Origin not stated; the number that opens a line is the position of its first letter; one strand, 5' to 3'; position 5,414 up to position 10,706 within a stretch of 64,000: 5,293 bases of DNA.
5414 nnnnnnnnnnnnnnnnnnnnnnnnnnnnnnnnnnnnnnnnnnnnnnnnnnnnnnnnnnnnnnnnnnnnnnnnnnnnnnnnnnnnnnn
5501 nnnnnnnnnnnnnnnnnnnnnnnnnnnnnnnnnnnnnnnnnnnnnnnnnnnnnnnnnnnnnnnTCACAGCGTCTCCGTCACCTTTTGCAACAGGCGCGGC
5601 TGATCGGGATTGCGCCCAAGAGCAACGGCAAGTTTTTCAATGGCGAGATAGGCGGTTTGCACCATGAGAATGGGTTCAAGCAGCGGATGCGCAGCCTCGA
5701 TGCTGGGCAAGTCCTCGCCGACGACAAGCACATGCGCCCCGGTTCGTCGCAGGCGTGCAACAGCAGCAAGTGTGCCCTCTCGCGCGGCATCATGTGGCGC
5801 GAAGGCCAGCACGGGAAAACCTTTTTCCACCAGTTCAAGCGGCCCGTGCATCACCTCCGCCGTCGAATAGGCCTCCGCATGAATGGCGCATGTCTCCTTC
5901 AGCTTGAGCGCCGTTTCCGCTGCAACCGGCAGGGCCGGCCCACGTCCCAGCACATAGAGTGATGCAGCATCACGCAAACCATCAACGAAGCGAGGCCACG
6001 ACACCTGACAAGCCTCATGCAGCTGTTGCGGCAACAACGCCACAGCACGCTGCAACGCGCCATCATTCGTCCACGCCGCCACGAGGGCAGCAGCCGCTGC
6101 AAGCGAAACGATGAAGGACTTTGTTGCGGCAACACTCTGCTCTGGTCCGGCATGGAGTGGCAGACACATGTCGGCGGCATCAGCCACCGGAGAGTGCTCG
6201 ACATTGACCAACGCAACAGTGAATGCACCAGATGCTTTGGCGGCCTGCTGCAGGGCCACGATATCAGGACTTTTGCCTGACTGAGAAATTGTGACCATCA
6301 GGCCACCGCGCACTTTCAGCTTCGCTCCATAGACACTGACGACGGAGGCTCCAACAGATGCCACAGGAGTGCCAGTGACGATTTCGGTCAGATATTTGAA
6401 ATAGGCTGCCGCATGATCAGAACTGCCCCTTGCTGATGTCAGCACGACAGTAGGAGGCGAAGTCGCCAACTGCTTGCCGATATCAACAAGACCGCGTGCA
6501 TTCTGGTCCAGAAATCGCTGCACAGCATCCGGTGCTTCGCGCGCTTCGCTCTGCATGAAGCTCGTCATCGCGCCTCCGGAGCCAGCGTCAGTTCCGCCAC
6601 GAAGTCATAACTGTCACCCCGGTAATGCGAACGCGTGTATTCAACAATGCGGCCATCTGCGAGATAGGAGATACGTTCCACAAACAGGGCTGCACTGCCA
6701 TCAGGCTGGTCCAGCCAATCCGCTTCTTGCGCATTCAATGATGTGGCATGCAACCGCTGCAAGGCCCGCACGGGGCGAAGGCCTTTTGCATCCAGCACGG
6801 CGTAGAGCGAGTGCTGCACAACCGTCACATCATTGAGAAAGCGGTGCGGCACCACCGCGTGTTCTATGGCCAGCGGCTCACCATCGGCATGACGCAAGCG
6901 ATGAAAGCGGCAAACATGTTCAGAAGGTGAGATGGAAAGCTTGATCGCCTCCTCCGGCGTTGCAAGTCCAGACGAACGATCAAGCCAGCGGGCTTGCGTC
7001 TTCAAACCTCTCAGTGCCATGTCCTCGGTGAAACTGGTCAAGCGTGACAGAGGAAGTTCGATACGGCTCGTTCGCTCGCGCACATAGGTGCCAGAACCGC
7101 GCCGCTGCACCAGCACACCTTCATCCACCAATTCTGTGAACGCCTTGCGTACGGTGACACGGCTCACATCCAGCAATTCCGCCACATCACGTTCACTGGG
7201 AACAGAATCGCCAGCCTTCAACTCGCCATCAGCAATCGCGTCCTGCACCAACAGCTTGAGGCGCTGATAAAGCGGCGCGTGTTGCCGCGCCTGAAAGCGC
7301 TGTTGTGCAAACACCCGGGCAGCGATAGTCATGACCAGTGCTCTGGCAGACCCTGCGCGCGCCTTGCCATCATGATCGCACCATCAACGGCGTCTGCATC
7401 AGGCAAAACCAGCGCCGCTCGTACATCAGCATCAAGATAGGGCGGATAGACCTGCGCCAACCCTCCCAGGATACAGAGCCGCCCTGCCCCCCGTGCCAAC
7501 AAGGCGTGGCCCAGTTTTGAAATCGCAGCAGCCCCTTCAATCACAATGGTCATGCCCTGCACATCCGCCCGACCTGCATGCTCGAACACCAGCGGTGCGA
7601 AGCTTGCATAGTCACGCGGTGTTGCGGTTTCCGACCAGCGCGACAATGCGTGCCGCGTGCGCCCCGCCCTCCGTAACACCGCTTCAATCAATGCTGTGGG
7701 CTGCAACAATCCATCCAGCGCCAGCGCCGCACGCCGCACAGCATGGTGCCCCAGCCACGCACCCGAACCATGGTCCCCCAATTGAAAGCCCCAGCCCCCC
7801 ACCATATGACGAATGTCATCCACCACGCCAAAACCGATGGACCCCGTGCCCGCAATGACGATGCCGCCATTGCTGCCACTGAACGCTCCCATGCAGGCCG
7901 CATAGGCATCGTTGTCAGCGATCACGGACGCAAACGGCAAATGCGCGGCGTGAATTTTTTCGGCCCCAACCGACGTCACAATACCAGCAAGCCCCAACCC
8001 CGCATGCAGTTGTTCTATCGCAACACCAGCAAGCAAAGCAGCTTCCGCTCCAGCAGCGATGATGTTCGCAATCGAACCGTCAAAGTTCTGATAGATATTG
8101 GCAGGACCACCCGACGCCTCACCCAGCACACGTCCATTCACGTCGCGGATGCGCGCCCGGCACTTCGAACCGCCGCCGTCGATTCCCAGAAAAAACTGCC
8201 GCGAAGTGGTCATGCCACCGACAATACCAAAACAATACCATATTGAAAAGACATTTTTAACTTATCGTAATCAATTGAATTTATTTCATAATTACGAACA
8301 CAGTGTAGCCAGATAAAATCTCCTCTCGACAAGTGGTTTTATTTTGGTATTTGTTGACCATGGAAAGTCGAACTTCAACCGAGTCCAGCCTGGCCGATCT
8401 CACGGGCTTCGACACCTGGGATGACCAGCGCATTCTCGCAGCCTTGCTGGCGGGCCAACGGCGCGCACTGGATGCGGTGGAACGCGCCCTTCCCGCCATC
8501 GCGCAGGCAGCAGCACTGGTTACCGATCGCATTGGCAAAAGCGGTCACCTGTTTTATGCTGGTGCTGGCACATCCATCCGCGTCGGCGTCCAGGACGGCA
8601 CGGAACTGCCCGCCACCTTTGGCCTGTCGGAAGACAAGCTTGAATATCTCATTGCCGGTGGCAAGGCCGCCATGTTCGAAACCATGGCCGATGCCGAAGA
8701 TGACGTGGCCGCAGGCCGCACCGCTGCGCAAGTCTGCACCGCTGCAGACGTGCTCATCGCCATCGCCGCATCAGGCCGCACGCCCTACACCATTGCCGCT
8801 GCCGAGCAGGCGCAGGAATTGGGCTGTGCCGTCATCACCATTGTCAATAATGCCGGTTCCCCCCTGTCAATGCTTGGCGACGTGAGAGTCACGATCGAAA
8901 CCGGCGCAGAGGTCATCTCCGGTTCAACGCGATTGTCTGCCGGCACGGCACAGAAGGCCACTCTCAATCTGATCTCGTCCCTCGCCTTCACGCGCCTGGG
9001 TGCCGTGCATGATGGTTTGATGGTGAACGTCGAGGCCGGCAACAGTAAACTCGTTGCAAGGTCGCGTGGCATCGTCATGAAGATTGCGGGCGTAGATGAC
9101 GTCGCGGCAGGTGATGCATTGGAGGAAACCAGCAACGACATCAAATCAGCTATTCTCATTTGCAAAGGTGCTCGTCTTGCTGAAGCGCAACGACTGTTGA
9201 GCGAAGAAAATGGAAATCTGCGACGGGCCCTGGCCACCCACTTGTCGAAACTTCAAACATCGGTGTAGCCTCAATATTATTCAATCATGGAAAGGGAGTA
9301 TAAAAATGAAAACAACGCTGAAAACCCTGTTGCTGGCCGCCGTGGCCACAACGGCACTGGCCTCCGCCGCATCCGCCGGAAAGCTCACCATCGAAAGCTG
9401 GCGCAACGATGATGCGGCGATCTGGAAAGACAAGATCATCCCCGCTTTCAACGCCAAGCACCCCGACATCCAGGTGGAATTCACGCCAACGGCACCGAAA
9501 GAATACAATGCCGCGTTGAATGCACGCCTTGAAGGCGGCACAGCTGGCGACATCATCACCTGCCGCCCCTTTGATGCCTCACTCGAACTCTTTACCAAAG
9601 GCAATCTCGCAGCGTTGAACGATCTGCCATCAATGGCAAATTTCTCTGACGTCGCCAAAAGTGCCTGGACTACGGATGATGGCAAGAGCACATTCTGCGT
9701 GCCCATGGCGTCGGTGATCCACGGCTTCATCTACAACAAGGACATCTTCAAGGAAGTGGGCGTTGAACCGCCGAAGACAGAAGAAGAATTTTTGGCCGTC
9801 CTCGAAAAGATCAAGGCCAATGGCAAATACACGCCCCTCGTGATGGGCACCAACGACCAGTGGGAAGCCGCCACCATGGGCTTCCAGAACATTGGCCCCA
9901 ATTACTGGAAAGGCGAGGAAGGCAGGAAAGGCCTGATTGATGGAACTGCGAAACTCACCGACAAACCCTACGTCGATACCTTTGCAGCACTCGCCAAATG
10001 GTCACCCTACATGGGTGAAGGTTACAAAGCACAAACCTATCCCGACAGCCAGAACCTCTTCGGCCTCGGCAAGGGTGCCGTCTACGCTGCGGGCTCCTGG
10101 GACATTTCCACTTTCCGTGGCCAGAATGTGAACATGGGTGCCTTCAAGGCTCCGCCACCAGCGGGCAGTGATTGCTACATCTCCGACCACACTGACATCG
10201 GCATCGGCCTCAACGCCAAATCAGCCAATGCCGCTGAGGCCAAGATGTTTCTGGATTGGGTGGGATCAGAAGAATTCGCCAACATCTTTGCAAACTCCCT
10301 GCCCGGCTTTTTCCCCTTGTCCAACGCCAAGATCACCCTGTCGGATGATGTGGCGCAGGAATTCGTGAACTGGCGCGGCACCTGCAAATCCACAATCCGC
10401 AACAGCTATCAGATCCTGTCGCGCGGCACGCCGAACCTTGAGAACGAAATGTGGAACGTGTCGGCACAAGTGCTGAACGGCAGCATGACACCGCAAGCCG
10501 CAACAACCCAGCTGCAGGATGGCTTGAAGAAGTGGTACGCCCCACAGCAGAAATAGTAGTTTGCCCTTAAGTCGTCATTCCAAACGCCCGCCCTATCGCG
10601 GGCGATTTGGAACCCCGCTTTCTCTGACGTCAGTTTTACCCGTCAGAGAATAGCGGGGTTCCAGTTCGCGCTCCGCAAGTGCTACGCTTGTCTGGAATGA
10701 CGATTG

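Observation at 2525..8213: PPM/PP2C-fold phosphatase hard-wired into an amino-sugar kinase/deacetylase operon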

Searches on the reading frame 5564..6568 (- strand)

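Call 3: search_protein_families(library=pfam, proteins=[window:5564-6568:-], max_evalue=0.01)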
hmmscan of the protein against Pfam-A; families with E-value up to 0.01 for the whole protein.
window:5564-6568:- (334 aa): 2 families
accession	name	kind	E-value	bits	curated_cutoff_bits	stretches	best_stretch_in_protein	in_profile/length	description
PF01380.27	SIS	-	1.5e-29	102.9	25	2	43-164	9-130/131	SIS domain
PF13580.11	SIS_2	-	0.006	17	27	0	88-121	104-137/138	SIS domain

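Call 4: search_protein_families(library=ncbifam, proteins=[window:5564-6568:-], max_evalue=0.01)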
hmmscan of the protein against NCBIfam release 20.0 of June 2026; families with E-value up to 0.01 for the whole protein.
window:5564-6568:- (334 aa): 18 families
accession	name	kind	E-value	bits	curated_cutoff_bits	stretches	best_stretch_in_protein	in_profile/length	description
NF046059.1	NagB_SO3506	equivalog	7.9e-100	334.4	430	1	3-334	2-330/330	glucosamine-6-phosphate deaminase NagB-II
TIGR01135.1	glmS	equivalog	5e-52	177.2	418.05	1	3-329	251-602/607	glutamine--fructose-6-phosphate transaminase (isomerizing)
NF001484.0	PRK00331.1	subfamily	1.2e-51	175.8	381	1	3-329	252-596/601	isomerizing glutamine--fructose-6-phosphate transaminase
NF041128.1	glucosaP_deam_GlmD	equivalog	5.5e-18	65.3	580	1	39-331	31-321/323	glucosamine-6-phosphate deaminase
NF008481.0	PRK11382.1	equivalog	3.5e-15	56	430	1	48-328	53-335/340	fructoselysine 6-phosphate deglycase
NF008458.0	PRK11337.1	equivalog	2.6e-07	29.9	378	1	82-137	183-238/293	MurR/RpiR family transcriptional regulator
TIGR03127.2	RuMP_HxlB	equivalog_domain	4.1e-07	30.1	160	1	87-150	72-135/178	6-phospho-3-hexuloisomerase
TIGR02815.1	agaS_fam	subfamily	6.4e-07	28.7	529.2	1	41-280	45-296/372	putative sugar isomerase, AgaS family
NF003915.0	PRK05441.1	subfamily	2e-06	27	168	1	90-144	134-188/300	N-acetylmuramic acid 6-phosphate etherase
TIGR00274.1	TIGR00274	equivalog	1.1e-05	24.7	302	1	90-146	129-185/291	N-acetylmuramic acid 6-phosphate etherase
NF040776.2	AlsR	equivalog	2e-05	23.6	400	1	87-136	176-225/279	transcriptional repressor AlsR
NF009222.0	PRK12570.1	subfamily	2.8e-05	23.1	255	1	90-148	141-199/307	N-acetylmuramic acid 6-phosphate etherase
NF041755.1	RuMP_HxlAB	equivalog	0.00037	19.6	500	1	87-144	288-344/391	bifunctional 3-hexulose-6-phosphate synthase/6-phospho-3-hexuloisomerase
NF002805.0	PRK02947.1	subfamily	0.001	18.3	135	1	88-127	108-147/247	sugar isomerase domain-containing protein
NF010701.0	PRK14101.1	equivalog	0.0014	16.9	920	1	65-177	493-601/638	bifunctional transcriptional regulator/glucokinase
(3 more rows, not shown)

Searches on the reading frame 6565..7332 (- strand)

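Call 3: search_protein_families(library=pfam, proteins=[window:6565-7332:-], max_evalue=0.01)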
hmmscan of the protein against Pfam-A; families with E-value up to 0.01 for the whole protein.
window:6565-7332:- (255 aa): 8 families
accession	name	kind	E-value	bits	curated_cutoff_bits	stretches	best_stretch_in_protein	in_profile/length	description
PF07702.18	UTRA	-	8.3e-37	126.6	23.8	1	108-243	2-141/141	UTRA domain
PF00392.27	GntR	-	2.7e-17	62.6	27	1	21-84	1-64/64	Bacterial regulatory proteins, gntR family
PF13545.12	HTH_Crp_2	-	0.00014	22.2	27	1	46-78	24-56/70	Crp-like helix-turn-helix domain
PF08220.18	HTH_DeoR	-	0.00021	21.4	21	1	49-80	19-50/57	DeoR-like helix-turn-helix domain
PF13338.12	AbiEi_4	-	0.0011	19.4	25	0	115-148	5-34/49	Transcriptional regulator, AbiEi antitoxin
PF25213.1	HVO_A0261_N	-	0.0014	18.9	35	1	46-83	26-61/86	HVO_A0261 N-terminal domain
PF14502.12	HTH_41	-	0.0022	17.8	25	1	39-84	1-48/48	Helix-turn-helix domain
PF02082.26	Rrf2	-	0.0096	16.5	30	0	42-83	21-63/132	Iron-dependent Transcriptional regulator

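Call 4: search_protein_families(library=ncbifam, proteins=[window:6565-7332:-], max_evalue=0.01)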
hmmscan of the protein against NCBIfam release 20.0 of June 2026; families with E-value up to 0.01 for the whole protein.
window:6565-7332:- (255 aa): 30 families (the best 25 are shown)
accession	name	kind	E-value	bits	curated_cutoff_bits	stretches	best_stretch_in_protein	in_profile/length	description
NF041547.1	GntR_LSA1692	equivalog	6.7e-38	130.6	275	1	21-248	2-230/233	GntR family transcriptional regulator, LSA1692 subfamily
TIGR02325.1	C_P_lyase_phnF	equivalog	1.5e-34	119.6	156.8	1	19-247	7-237/238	phosphonate metabolism transcriptional regulator PhnF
TIGR02018.2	his_ut_repres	equivalog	2.9e-32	111.9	220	1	22-247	1-225/226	histidine utilization transcriptional repressor HutC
NF007292.0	PRK09764.1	equivalog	2.4e-30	105.5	281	1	18-245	3-231/240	GntR family transcriptional regulator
NF008491.0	PRK11402.1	subfamily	2.9e-29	102.3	269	1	15-240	6-232/243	GntR family transcriptional regulator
TIGR02404.1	trehalos_R_Bsub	equivalog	6.4e-29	101.2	211.95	1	29-245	9-228/233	trehalose operon repressor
TIGR03337.1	phnR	equivalog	1.1e-23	84.2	296.75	1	22-242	3-224/231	phosphonate utilization transcriptional regulator PhnR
NF052441.1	TransRegRv0792c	equivalog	1.1e-23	83.8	400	1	20-248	16-246/260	Rv0792c family HTH-type transcriptional regulator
NF052282.1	PLP_TF_PdxR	equivalog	1.4e-17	63.9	320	1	20-91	1-72/448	MocR-like pyridoxine biosynthesis transcription factor PdxR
NF052290.2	MocR_like_YczR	exception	1.7e-17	63.3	487.4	1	14-90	12-89/458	MocR-like transcription factor YczR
NF011575.0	PRK14999.1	equivalog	8e-17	61.3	424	1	17-244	9-235/241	histidine utilization repressor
NF007741.0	PRK10421.1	equivalog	2.5e-15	56.5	311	1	27-89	14-76/262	transcriptional regulator LldR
NF007486.0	PRK10079.1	equivalog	1e-14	54.9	363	1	36-246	27-239/241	phosphonate metabolism transcriptional regulator PhnF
NF052286.1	ecto_TF_EhuR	exception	3.7e-14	52.1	480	1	16-92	7-83/458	MocR-like ectoine utilization transcription factor EhuR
NF047563.1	modulin_PmtR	equivalog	2.2e-13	50.3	200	1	16-91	8-83/125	PSM export ABC transporter transcriptional regulator PmtR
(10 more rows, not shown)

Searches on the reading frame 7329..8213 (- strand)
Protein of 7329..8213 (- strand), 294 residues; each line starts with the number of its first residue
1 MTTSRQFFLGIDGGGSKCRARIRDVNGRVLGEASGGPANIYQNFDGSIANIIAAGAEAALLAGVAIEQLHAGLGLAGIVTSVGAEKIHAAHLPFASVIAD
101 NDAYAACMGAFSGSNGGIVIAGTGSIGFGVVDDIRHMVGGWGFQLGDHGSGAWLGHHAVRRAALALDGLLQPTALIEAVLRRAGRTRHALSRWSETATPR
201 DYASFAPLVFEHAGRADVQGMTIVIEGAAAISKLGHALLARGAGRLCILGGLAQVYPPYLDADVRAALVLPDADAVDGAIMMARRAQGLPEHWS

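Call 3: search_protein_families(library=pfam, proteins=[window:7329-8213:-], max_evalue=0.01)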
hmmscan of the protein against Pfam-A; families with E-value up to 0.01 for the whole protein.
window:7329-8213:- (294 aa): 1 family
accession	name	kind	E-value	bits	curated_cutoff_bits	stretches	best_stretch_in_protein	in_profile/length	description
PF01869.26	BcrAD_BadFG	-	9e-28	98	31.5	1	9-256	1-234/271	BadF/BadG/BcrA/BcrD ATPase family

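Call 4: search_protein_families(library=ncbifam, proteins=[window:7329-8213:-], max_evalue=0.01)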
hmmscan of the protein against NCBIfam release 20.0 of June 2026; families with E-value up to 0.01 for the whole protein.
window:7329-8213:- (294 aa): 1 family
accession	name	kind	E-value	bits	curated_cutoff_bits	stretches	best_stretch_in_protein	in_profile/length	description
NF046058.1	NagK_SO3507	equivalog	3.3e-67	227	370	1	3-286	6-293/295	N-acetylglucosamine kinase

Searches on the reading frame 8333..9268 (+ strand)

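Call 3: search_protein_families(library=pfam, proteins=[window:8333-9268:+], max_evalue=0.01)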
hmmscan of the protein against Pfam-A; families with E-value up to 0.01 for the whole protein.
window:8333-9268:+ (311 aa): 3 families
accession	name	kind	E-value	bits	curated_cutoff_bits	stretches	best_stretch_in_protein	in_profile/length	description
PF01380.27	SIS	-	1.7e-10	41.2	25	1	132-211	48-125/131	SIS domain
PF22645.1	GKRP_SIS_N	-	3.5e-10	40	27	1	56-155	2-107/113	Glucokinase regulatory protein N-terminal SIS domain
PF13580.11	SIS_2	-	3.5e-09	37.3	27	1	45-171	9-137/138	SIS domain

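Call 4: search_protein_families(library=ncbifam, proteins=[window:8333-9268:+], max_evalue=0.01)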
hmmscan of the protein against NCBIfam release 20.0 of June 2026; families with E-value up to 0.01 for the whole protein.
window:8333-9268:+ (311 aa): 19 families
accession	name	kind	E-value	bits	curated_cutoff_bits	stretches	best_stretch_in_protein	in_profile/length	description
NF003915.0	PRK05441.1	subfamily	1.2e-87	293.8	168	1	12-302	4-297/300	N-acetylmuramic acid 6-phosphate etherase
NF009222.0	PRK12570.1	subfamily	1e-74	251.2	255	1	15-303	14-305/307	N-acetylmuramic acid 6-phosphate etherase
TIGR00274.1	TIGR00274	equivalog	1.5e-61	208.1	302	1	42-300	29-290/291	N-acetylmuramic acid 6-phosphate etherase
NF002805.0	PRK02947.1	subfamily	4.4e-09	35.8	135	1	42-174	11-144/247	sugar isomerase domain-containing protein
TIGR03127.2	RuMP_HxlB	equivalog_domain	1.3e-08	35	160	1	127-194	62-129/178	6-phospho-3-hexuloisomerase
TIGR01135.1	glmS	equivalog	4.7e-08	32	418.05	1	129-221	330-420/607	glutamine--fructose-6-phosphate transaminase (isomerizing)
NF001484.0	PRK00331.1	subfamily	8.7e-08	31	381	1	129-216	325-410/601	isomerizing glutamine--fructose-6-phosphate transaminase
NF008458.0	PRK11337.1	equivalog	5.5e-07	28.8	378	1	123-189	174-240/293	MurR/RpiR family transcriptional regulator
NF046059.1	NagB_SO3506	equivalog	6.3e-07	29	430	1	139-200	88-149/330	glucosamine-6-phosphate deaminase NagB-II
NF012026.0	PRK15482.1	equivalog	2.1e-06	27.5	408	1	122-214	167-258/285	HTH-type transcriptional regulator MurR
NF001628.0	PRK00414.1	equivalog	3.7e-06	26.7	265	1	51-188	25-162/192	D-sedoheptulose 7-phosphate isomerase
NF008451.0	PRK11302.1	subfamily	4.6e-06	26.3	296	1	118-190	156-227/286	transcriptional regulator HexR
NF041755.1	RuMP_HxlAB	equivalog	4.6e-06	25.9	500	1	133-193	284-344/391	bifunctional 3-hexulose-6-phosphate synthase/6-phospho-3-hexuloisomerase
NF040776.2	AlsR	equivalog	1.5e-05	24.1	400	1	132-187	171-226/279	transcriptional repressor AlsR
TIGR00441.1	gmhA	equivalog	3.7e-05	23.8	209.45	1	62-189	3-131/154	D-sedoheptulose 7-phosphate isomerase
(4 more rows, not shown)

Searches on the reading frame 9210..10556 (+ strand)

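Call 3: search_protein_families(library=pfam, proteins=[window:9210-10556:+], max_evalue=0.01)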
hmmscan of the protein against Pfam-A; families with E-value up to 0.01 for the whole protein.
window:9210-10556:+ (448 aa): 2 families
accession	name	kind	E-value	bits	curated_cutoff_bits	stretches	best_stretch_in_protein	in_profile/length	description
PF01547.30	SBP_bac_1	-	8e-31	108.6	26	1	69-355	7-304/307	Bacterial extracellular solute-binding protein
PF13416.11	SBP_bac_8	-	2.8e-30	106.5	27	1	76-382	2-272/279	Bacterial extracellular solute-binding protein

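Call 4: search_protein_families(library=ncbifam, proteins=[window:9210-10556:+], max_evalue=0.01)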
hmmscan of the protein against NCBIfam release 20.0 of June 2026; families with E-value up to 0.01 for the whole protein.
window:9210-10556:+ (448 aa): 5 families
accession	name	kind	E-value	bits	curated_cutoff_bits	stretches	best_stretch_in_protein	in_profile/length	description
TIGR03850.1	bind_CPR_0540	equivalog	2.5e-13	49.5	299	1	53-441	30-434/437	carbohydrate ABC transporter substrate-binding protein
TIGR03851.1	chitin_NgcE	equivalog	1.6e-10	40.5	399.65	1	78-362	61-362/450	N-acetylglucosamine/diacetylchitobiose ABC transporter substrate-binding protein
NF007011.0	PRK09474.1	equivalog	4.8e-05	22.3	291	1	33-207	3-171/396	maltose/maltodextrin ABC transporter substrate-binding protein MalE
NF008211.0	PRK10974.1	equivalog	8.5e-05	21.3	411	1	34-208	3-188/439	sn-glycerol-3-phosphate ABC transporter substrate-binding protein UgpB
NF053763.1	ABCarbgalBndGanS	equivalog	0.00019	20.3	700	1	58-315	38-290/420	galactooligosaccharide ABC transporter substrate-binding protein GanS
